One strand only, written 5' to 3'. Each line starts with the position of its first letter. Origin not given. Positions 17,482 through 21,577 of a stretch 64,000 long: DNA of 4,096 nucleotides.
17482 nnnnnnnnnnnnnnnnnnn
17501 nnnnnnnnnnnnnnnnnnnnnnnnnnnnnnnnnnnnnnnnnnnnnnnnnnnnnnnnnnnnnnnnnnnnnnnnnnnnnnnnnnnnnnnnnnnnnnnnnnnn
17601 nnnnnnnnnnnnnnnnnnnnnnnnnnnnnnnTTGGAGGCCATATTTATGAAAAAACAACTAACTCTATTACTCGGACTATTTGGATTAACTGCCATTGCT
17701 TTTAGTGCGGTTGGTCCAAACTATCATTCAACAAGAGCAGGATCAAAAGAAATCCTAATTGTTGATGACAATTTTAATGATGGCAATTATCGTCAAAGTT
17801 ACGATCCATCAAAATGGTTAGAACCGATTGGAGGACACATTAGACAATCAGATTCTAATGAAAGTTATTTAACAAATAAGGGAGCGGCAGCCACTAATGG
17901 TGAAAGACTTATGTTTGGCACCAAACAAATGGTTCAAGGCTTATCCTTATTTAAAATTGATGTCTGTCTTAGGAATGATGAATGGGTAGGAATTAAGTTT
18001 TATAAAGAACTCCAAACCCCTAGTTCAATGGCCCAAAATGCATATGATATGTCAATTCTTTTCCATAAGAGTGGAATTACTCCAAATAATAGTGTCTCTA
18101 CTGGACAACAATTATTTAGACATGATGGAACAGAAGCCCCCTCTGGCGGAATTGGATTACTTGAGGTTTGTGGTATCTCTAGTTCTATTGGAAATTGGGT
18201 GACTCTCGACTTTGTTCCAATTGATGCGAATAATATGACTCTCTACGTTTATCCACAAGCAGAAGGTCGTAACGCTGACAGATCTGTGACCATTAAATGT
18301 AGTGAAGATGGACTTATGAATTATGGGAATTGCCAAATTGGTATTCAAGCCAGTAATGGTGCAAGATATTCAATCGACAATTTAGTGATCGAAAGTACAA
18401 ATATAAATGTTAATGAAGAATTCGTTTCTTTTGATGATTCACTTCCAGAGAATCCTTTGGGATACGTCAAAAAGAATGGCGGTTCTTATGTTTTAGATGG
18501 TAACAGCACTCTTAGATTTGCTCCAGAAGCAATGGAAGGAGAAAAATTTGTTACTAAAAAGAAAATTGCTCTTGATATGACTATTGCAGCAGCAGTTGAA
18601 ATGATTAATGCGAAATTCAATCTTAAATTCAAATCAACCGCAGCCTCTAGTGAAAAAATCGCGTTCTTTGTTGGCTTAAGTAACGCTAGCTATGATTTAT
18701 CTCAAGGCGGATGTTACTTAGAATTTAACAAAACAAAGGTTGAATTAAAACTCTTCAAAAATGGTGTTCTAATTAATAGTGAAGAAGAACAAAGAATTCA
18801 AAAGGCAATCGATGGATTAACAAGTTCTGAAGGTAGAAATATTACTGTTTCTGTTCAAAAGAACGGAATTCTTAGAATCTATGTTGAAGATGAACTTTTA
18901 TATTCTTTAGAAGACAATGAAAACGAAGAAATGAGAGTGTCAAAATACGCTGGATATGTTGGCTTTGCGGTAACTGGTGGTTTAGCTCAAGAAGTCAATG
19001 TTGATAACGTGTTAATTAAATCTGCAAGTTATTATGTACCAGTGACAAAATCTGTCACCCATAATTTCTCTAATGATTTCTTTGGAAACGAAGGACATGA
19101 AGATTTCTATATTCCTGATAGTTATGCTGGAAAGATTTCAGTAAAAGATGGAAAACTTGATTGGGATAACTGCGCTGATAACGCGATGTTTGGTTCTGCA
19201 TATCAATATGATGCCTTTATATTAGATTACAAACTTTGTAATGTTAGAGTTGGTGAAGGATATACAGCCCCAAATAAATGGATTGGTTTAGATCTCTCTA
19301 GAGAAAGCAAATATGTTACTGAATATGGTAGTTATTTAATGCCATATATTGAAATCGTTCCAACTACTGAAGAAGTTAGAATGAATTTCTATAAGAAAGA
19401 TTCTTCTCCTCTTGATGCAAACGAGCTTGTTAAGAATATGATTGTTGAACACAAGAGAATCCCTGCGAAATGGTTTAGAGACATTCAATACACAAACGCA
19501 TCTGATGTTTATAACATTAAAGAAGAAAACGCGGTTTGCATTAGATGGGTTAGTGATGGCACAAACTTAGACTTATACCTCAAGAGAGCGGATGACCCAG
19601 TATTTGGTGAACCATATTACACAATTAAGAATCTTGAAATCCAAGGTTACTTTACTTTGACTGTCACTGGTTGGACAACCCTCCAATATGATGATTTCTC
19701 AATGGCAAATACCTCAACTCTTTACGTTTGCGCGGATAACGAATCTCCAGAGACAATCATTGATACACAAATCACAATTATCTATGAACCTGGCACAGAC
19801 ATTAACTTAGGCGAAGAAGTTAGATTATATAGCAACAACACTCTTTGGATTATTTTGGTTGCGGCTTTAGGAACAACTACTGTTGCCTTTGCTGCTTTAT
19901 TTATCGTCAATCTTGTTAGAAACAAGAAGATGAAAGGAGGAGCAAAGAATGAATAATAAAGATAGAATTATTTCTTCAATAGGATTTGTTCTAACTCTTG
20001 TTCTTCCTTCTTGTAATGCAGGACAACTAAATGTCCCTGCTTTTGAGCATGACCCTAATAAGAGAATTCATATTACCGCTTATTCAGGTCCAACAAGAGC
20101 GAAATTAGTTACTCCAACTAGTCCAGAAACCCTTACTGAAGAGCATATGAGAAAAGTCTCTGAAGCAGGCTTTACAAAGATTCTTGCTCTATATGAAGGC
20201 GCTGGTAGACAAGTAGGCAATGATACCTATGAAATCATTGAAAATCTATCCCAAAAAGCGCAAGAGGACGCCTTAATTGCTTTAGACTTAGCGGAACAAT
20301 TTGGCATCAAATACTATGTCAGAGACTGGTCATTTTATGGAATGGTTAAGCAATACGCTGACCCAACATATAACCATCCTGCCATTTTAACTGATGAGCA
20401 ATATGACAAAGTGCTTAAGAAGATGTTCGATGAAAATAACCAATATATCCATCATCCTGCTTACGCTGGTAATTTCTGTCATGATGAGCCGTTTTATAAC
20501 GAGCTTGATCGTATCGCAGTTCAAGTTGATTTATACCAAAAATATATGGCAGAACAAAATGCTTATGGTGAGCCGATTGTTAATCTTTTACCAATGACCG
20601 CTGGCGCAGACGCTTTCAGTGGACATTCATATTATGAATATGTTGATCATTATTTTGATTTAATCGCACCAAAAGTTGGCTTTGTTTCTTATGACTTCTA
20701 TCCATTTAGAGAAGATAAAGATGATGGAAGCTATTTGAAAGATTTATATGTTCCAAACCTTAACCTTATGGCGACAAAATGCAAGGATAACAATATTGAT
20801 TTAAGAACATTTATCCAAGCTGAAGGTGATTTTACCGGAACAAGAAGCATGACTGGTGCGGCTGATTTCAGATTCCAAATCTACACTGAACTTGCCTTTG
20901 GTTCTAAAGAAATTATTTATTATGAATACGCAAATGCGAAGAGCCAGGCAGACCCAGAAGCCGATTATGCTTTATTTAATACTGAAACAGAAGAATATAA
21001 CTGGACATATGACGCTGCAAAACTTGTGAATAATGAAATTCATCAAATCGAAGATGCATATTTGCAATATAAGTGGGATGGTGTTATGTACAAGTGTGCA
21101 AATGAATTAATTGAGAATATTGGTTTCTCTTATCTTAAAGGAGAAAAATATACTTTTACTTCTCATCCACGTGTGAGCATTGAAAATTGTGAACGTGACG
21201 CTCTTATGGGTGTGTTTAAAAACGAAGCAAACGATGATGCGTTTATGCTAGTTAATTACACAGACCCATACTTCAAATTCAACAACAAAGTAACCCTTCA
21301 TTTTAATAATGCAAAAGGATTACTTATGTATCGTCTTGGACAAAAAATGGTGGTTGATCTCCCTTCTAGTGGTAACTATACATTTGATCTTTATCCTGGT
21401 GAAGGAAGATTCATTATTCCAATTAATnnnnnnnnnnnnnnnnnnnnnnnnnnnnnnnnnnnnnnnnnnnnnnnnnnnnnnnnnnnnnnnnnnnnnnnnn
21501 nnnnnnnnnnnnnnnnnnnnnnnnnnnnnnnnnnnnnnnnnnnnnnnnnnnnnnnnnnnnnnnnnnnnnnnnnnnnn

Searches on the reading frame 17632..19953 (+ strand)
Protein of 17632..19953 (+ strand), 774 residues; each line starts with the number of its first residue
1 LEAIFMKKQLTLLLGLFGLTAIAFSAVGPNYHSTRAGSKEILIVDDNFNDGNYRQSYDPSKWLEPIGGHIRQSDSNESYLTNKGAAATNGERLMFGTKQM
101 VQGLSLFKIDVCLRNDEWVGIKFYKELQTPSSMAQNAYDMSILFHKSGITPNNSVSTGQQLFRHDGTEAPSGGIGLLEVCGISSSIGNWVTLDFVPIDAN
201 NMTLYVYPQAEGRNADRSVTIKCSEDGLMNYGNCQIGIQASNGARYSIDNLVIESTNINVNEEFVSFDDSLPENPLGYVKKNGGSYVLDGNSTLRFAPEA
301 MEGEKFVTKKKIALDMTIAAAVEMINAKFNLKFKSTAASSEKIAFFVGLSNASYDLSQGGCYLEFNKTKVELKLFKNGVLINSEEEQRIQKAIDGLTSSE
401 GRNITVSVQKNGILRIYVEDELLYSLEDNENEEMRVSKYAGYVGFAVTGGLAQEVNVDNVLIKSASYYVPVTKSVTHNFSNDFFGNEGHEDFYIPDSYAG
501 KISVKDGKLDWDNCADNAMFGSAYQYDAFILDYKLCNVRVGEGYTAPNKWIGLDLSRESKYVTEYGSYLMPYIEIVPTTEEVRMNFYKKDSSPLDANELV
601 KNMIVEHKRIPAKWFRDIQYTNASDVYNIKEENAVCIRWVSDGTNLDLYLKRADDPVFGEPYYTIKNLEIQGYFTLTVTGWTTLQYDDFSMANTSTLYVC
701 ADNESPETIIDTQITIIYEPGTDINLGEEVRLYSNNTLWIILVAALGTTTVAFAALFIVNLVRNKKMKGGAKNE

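Call 6: search_protein_families(library=pfam, proteins=[window:17632-19953:+], max_evalue=0.001)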
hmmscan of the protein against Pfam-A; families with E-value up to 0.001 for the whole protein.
window:17632-19953:+ (774 aa): 0 families

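Call 59: search_protein_families(library=ncbifam, proteins=[window:17632-19953:+], max_evalue=0.01)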
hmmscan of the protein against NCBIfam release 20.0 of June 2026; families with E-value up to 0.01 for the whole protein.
window:17632-19953:+ (774 aa): 0 families

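Call 76: search_solved_structures(query=window:17632-19953:+, max_evalue=1)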
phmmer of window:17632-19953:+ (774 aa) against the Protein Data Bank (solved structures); distinct sequences matched with E-value up to 1: 0.

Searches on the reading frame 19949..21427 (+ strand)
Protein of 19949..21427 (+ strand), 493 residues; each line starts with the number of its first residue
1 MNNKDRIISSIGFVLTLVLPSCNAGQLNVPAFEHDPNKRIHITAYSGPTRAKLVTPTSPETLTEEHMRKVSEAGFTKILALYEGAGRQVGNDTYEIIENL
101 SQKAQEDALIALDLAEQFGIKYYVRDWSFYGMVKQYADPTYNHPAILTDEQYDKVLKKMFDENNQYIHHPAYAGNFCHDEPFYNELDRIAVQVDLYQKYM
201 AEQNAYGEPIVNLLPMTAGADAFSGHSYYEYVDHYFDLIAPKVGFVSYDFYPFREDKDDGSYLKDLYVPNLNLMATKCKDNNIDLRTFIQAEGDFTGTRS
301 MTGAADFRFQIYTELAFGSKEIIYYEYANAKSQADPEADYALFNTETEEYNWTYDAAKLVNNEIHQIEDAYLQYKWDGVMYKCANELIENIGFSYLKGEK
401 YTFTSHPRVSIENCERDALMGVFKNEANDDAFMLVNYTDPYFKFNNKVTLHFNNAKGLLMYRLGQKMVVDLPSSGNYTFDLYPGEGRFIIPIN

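Call 6: search_protein_families(library=pfam, proteins=[window:19949-21427:+], max_evalue=0.001)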
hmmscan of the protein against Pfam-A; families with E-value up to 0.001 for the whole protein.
window:19949-21427:+ (493 aa): 0 families

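Call 26: search_solved_structures(query=window:19949-21427:+, max_evalue=10)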
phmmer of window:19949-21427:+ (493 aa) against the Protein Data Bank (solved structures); distinct sequences matched with E-value up to 10: 4.
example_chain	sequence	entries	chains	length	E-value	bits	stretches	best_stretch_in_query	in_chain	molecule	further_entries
7aq1_A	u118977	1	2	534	0.47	12.6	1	253-328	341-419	Meprin B subunit beta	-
7auw_A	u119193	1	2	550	0.49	12.5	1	253-328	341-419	Meprin A subunit beta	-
4gwn_A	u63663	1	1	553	0.5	12.5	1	253-328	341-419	Meprin A subunit beta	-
4gwm_A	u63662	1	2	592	0.55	12.4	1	253-328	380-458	Meprin A subunit beta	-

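Call 29: find_homologous_proteins(query=window:19949-21427:+)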
Query window:19949-21427:+ (493 aa): 186 proteins with E <= 0.001 among 7337 candidates; the best 120 are listed.
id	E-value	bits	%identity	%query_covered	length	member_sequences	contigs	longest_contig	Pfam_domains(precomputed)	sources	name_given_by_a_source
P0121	0.0e+0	1143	100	100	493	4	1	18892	-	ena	-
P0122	9.6e-178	610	58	97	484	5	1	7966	-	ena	-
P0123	6.8e-177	607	56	100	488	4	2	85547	-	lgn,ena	-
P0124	1.3e-173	597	55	99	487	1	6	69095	-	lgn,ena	-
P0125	4.7e-173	595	56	99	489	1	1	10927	-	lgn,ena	-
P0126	5.6e-173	595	56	99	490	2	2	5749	-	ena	-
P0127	8.6e-173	594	56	99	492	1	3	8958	-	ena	-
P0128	1.2e-170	587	55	99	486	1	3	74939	-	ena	-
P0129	1.1e-166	574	54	99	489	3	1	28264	-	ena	-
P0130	1.3e-163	564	53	100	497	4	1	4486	-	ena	-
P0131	2.6e-162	559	55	97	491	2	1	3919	-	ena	-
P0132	1.9e-161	557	55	97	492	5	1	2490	-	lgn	-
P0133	3.8e-160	552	54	97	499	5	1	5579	-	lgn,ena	-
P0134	5.8e-160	552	52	97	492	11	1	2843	-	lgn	-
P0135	8.1e-157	541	53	99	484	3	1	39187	-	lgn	-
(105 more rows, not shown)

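Call 46: predict_structure(alignment_id=A4)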
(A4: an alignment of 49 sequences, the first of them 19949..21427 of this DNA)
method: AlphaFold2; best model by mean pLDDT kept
length: 493 residues; sequences in the alignment: 49
mean_pLDDT: 92.9   pTM: 0.91
mean pLDDT of the five models: 92.9, 92.8, 92.7, 92.5, 91.9
residues with pLDDT >= 90: 430; 70-90: 35; 50-70: 6; < 50: 22
segments of 3 or more residues with pLDDT < 50: 1-17, 19-23
pLDDT, mean of each block of 10 residues (from residue 1): 39 44 70 92 97 93 98 98 87 94 96 98 96 93 94 98 97 98 98 99 98 93 95 98 96 94 95 98 97 88 97 98 95 79 95 97 97 98 92 93 97 98 98 98 98 97 96 97 98 94
secondary structure, 60 per line:
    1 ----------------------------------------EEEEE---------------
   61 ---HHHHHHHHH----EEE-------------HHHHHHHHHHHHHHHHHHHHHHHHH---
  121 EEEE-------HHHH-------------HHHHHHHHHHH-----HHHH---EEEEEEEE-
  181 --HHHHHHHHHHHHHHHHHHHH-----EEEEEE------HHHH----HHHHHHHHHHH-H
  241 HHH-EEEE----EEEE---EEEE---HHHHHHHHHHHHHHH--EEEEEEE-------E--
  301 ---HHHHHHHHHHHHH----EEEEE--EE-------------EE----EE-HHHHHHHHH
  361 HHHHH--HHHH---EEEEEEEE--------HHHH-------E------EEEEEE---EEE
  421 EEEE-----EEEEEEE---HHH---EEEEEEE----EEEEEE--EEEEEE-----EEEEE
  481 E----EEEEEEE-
elements in order: E41-45 H64-72 E77-79 H93-117 E121-124 H132-135 H149-159 H165-168 E172-179 H183-202 E208-213 H220-223 H228-238 H240-243 E245-248 E253-256 E260-263 H267-281 E284-290 H304-316 E321-325 H352-365 H368-371 E375-382 H391-394 E409-414 E418-424 E430-436 E446-452 E457-462 E465-470 E476-481 E486-492

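Call 49: fold_search(model_id=the predicted structure, library=pdb)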
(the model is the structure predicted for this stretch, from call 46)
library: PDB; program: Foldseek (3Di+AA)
matches with E <= 10: 1562; with E <= 0.001: 615
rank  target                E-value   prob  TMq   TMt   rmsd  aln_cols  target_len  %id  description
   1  4zn2_A                1.2e-12  1.00  0.47  0.54   7.3       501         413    8  Glycosyl hydrolase from Pseudomonas aeruginosa (released 2016-01-06)
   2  9g17_A                1.4e-12  1.00  0.44  0.50   8.1       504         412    8  Structure of PslG with a covalently- bound pentasaccharide (released 2025-03-05)
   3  5bx9                  3.9e-12  1.00  0.49  0.56   7.2       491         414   10  Structure of PslG from Pseudomonas aeruginosa (released 2015-10-07)
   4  8t9w_C                9.2e-12  1.00  0.53  0.59   7.3       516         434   11  Crystal structure of a GH140 apiosidase derived from a lignocellulolytic enriched mangrove metagenome. (released 2024-02-07)
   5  6zt8_A                4.4e-11  1.00  0.42  0.42   9.7       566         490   11  X-ray structure of mutated arabinofuranosidase (released 2021-02-10)
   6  6tn6                  5.2e-11  1.00  0.40  0.42  11.4       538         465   10  X-ray structure of the endo-beta-1,4-mannanase from Thermotoga petrophila (released 2020-04-29)
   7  6zt9_B                1.1e-10  1.00  0.42  0.42   9.4       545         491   10  X-ray structure of mutated arabinofuranosidase (released 2021-02-10)
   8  6zt6_A                1.2e-10  1.00  0.42  0.42   9.6       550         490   11  X-ray structure of mutated arabinofuranosidase (released 2021-02-10)
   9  6zt7_A                2.9e-10  1.00  0.42  0.42   9.3       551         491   11  X-ray structure of mutated arabinofuranosidase (released 2021-02-10)
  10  2vrk_A                3.3e-10  1.00  0.41  0.41   9.7       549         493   10  Structure of a seleno-methionyl derivative of wild type arabinofuranosidase from Thermobacillus xylanilyticus (released 2008-07-01)
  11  6zt9_C                5.2e-10  1.00  0.42  0.43   9.5       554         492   11  X-ray structure of mutated arabinofuranosidase (released 2021-02-10)
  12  6t7g_BBB              6.2e-10  1.00  0.53  0.42  10.5       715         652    9  Bacteroides salyersiae GH164 beta-mannosidase in complex with mannoimidazole (released 2019-12-25)
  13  6t7g_EEE              7.9e-10  1.00  0.52  0.41  10.7       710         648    8  Bacteroides salyersiae GH164 beta-mannosidase in complex with mannoimidazole (released 2019-12-25)
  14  7oms_BBB              1.0e-09  1.00  0.53  0.42  10.6       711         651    9  Bs164 in complex with mannocyclophellitol aziridine (released 2022-02-02)
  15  6t7g_FFF              1.5e-09  1.00  0.52  0.40  10.8       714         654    9  Bacteroides salyersiae GH164 beta-mannosidase in complex with mannoimidazole (released 2019-12-25)
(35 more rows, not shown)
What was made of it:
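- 15804..28371 (+): The seven upstream genes of the same operon: permeases 15804-16703 and 16711-17625; 774-aa unknown 17632-19956; GH-A-like lipoprotein 19949-21430; solute-binding protein 21445-22854; GH-A-like 396-aa protein 22878-24068; 1437-aa protein with a GH-A-like C-terminus 24058-28371. The 493-aa protein's model is a TIM barrel plus beta-sandwich, closest to PslG/GH39, GH140, GH51 and GH164 (calls 46, 49).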

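Call 59: search_protein_families(library=ncbifam, proteins=[window:19949-21427:+], max_evalue=0.01)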
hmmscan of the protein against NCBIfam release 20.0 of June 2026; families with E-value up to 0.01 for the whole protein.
window:19949-21427:+ (493 aa): 0 families
